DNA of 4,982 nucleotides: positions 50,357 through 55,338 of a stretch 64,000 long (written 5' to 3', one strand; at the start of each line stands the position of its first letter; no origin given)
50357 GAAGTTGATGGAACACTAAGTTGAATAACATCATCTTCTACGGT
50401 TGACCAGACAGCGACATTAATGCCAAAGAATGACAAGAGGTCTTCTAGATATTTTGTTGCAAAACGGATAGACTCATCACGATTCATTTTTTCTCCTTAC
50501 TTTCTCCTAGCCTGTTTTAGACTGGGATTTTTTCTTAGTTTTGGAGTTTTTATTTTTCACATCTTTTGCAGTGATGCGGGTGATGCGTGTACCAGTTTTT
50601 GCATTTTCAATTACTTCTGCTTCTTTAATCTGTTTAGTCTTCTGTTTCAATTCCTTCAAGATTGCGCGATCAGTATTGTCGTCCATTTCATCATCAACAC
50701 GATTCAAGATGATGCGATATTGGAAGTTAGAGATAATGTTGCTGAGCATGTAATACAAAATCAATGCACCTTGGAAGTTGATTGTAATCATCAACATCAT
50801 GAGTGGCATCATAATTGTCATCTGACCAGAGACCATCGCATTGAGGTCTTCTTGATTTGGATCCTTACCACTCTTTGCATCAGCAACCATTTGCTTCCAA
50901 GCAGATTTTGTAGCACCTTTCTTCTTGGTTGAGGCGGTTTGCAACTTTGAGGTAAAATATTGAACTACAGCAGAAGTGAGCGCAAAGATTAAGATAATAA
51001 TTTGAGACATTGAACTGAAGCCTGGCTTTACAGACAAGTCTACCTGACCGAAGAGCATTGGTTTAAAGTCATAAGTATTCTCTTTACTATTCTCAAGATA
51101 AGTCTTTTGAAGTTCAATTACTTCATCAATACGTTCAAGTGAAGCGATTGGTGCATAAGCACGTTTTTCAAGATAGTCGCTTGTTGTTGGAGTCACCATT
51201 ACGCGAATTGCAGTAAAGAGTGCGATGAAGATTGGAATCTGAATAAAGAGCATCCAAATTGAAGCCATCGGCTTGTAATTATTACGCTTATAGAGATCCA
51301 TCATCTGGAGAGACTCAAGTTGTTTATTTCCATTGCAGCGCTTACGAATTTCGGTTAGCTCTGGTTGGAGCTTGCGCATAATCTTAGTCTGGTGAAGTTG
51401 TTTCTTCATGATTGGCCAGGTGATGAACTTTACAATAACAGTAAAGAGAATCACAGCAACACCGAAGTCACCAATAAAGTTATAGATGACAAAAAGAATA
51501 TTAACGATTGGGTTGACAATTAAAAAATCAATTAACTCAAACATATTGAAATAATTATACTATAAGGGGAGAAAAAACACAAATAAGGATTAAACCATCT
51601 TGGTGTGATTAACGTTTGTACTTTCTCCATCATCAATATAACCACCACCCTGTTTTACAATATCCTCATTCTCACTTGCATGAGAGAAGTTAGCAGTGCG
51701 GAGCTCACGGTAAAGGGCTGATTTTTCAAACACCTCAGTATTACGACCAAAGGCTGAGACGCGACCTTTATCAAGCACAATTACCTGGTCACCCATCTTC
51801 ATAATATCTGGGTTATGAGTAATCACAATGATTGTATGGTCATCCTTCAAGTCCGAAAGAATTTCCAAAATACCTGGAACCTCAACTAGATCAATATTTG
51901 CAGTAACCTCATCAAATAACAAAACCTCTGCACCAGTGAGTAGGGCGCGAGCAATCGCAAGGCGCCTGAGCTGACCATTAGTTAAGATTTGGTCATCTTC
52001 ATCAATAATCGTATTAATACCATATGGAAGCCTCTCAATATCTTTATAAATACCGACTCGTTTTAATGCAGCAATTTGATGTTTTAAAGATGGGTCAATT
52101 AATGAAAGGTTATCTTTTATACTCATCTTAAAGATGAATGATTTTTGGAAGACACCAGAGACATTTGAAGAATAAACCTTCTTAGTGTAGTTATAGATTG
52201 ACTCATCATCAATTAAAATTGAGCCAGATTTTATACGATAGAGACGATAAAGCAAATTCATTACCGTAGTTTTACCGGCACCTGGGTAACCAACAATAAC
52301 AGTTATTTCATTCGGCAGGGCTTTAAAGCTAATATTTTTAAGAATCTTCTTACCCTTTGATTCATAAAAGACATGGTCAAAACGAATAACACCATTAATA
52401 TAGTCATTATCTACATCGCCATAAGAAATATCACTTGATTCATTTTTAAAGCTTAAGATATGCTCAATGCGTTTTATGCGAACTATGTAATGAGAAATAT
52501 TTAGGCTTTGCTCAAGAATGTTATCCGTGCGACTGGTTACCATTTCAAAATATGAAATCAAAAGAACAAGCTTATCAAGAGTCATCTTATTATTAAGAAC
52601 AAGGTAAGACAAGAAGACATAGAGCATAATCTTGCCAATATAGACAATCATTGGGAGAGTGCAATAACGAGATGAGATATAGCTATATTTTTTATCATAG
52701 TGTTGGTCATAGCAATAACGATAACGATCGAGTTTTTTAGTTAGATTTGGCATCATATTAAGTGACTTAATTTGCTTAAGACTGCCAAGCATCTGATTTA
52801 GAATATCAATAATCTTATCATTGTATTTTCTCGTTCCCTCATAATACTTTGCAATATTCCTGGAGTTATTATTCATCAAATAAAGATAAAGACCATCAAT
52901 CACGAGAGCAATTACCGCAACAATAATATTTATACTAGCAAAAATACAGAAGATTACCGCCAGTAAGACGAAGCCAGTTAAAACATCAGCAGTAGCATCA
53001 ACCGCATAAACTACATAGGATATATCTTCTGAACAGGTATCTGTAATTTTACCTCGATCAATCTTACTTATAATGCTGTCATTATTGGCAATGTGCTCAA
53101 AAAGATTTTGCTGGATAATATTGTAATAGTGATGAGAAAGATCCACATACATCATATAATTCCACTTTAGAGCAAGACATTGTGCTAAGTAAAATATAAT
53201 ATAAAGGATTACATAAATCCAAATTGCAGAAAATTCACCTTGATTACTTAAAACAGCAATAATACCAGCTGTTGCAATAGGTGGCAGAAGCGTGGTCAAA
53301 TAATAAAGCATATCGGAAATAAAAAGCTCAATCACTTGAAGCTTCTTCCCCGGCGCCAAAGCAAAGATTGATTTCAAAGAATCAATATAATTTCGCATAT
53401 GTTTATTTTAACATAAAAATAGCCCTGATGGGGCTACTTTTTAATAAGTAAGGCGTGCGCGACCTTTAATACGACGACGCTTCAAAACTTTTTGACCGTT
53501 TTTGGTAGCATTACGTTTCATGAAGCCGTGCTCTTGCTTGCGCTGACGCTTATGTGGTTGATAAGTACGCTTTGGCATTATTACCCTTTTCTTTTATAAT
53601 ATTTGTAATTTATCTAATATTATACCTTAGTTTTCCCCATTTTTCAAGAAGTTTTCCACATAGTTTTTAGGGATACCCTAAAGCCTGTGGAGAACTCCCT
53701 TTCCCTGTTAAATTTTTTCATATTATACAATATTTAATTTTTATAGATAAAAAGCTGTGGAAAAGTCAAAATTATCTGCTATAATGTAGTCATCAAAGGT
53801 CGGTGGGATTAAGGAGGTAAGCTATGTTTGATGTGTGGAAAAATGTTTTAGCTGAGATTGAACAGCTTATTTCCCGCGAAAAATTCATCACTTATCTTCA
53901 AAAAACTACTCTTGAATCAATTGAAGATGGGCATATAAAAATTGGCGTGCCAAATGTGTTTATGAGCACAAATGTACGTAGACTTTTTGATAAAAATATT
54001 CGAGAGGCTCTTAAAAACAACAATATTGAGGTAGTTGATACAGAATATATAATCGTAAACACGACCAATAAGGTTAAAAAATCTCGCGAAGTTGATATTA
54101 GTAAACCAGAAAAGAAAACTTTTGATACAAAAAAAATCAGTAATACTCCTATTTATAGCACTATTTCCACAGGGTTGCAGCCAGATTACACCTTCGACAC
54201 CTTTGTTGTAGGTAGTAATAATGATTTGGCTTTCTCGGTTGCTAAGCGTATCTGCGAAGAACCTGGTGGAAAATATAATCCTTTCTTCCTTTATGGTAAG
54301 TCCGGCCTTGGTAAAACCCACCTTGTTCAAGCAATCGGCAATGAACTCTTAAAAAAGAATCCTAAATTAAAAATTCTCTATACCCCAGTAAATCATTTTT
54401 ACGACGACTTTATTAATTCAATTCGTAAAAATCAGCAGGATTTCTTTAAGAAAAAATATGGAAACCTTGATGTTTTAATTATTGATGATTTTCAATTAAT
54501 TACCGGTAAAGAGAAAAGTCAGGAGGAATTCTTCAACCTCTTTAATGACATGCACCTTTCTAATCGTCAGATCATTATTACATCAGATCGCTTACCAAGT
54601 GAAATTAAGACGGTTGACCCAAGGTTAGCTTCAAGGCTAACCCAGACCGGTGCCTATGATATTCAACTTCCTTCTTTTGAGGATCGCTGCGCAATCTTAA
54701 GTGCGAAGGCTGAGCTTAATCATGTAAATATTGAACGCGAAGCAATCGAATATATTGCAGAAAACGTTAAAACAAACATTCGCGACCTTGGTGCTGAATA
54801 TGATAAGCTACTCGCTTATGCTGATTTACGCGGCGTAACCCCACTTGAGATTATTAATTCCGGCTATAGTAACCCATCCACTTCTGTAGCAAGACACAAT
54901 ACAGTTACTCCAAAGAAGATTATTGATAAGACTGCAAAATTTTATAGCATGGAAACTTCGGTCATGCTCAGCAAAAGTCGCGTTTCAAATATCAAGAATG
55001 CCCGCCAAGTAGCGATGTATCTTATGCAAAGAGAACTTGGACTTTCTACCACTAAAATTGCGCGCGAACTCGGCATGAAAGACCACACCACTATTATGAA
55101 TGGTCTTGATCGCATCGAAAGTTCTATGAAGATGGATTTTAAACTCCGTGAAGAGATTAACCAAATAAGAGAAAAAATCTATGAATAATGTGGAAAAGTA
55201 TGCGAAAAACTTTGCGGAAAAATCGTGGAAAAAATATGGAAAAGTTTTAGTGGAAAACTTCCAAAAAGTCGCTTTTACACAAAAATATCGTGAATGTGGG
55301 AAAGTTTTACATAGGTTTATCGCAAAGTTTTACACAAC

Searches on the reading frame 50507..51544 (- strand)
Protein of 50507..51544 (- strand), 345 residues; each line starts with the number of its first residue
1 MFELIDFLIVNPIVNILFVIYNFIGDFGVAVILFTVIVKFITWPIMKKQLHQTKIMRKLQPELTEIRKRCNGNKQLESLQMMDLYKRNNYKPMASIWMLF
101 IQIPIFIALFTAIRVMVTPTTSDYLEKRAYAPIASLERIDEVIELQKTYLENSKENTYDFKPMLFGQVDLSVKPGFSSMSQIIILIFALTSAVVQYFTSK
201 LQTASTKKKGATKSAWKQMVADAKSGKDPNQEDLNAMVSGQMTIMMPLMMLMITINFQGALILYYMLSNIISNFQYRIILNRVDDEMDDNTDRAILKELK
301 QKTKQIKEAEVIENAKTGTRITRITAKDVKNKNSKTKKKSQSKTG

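Call 14: search_protein_families(library=pfam, proteins=[window:50507-51544:-], max_evalue=0.001)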
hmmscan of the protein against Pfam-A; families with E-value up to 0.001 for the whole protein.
window:50507-51544:- (345 aa): 1 family
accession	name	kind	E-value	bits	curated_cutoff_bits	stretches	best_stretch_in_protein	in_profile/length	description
PF02096.25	60KD_IMP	-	3e-37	128.5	35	1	27-279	1-161/163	60Kd inner membrane protein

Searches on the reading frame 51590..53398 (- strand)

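Call 14: search_protein_families(library=pfam, proteins=[window:51590-53398:-], max_evalue=0.001)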
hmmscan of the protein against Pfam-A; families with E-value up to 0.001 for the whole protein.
window:51590-53398:- (602 aa): 5 families
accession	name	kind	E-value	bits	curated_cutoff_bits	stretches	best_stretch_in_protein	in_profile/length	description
PF00005.33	ABC_tran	-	1.5e-24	87.6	25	1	353-500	1-137/137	ABC transporter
PF00664.28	ABC_membrane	-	7.8e-12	45.9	28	1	24-288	3-271/274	ABC transporter transmembrane region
PF13304.12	AAA_21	-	2.3e-06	28.4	27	0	473-533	239-303/304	AAA domain, putative AbiEii toxin, Type IV TA system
PF02463.25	SMC_N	-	7.9e-06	25.9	40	0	471-542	136-211/220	RecF/RecN/SMC N terminal domain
PF13401.12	AAA_22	-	0.00059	20.6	27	0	364-520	6-113/130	AAA domain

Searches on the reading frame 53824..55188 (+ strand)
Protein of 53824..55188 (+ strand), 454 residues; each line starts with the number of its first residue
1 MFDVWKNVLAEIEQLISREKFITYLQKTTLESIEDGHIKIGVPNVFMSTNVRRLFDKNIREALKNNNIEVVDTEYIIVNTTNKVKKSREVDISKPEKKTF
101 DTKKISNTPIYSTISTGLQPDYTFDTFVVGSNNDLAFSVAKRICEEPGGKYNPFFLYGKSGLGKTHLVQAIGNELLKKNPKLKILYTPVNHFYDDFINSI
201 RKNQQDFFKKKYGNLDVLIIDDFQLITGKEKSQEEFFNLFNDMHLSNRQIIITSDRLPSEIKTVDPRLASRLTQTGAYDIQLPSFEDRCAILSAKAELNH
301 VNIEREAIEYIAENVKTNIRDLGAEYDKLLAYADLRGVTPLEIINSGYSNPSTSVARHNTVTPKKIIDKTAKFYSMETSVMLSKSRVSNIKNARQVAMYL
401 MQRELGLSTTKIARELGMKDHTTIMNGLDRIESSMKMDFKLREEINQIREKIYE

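Call 14: search_protein_families(library=pfam, proteins=[window:53824-55188:+], max_evalue=0.001)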
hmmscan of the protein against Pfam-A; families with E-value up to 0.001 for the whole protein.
window:53824-55188:+ (454 aa): 9 families
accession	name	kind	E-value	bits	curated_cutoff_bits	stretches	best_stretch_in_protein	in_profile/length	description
PF00308.24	Bac_DnaA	-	8.5e-59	198.8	23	1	118-273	1-156/162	Bacterial DnaA ATPAse domain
PF08299.17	Bac_DnaA_C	-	4.3e-19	68.7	31.5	1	364-431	2-69/69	Bacterial dnaA protein helix-turn-helix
PF11638.13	DnaA_N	-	4.1e-09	36.4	24.6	1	4-64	3-64/65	DnaA N-terminal domain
PF00004.35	AAA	-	4.5e-09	37.3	21.2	1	155-272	2-123/131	ATPase family associated with various cellular activities (AAA)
PF01695.23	IstB_IS21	-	9.9e-07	28.9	24.1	1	155-256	96-194/238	IstB-like ATP binding protein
PF00910.28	RNA_helicase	-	1.9e-06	28.7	21.5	1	155-241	2-76/105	RNA helicase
PF01637.24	ATPase_2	-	4.1e-05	23.9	33.2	1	149-272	18-135/225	ATPase domain predominantly from Archaea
PF13401.12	AAA_22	-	0.00012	22.9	27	0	155-241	9-109/130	AAA domain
PF13173.12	AAA_14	-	0.00029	21.3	27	1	153-271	4-114/129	AAA domain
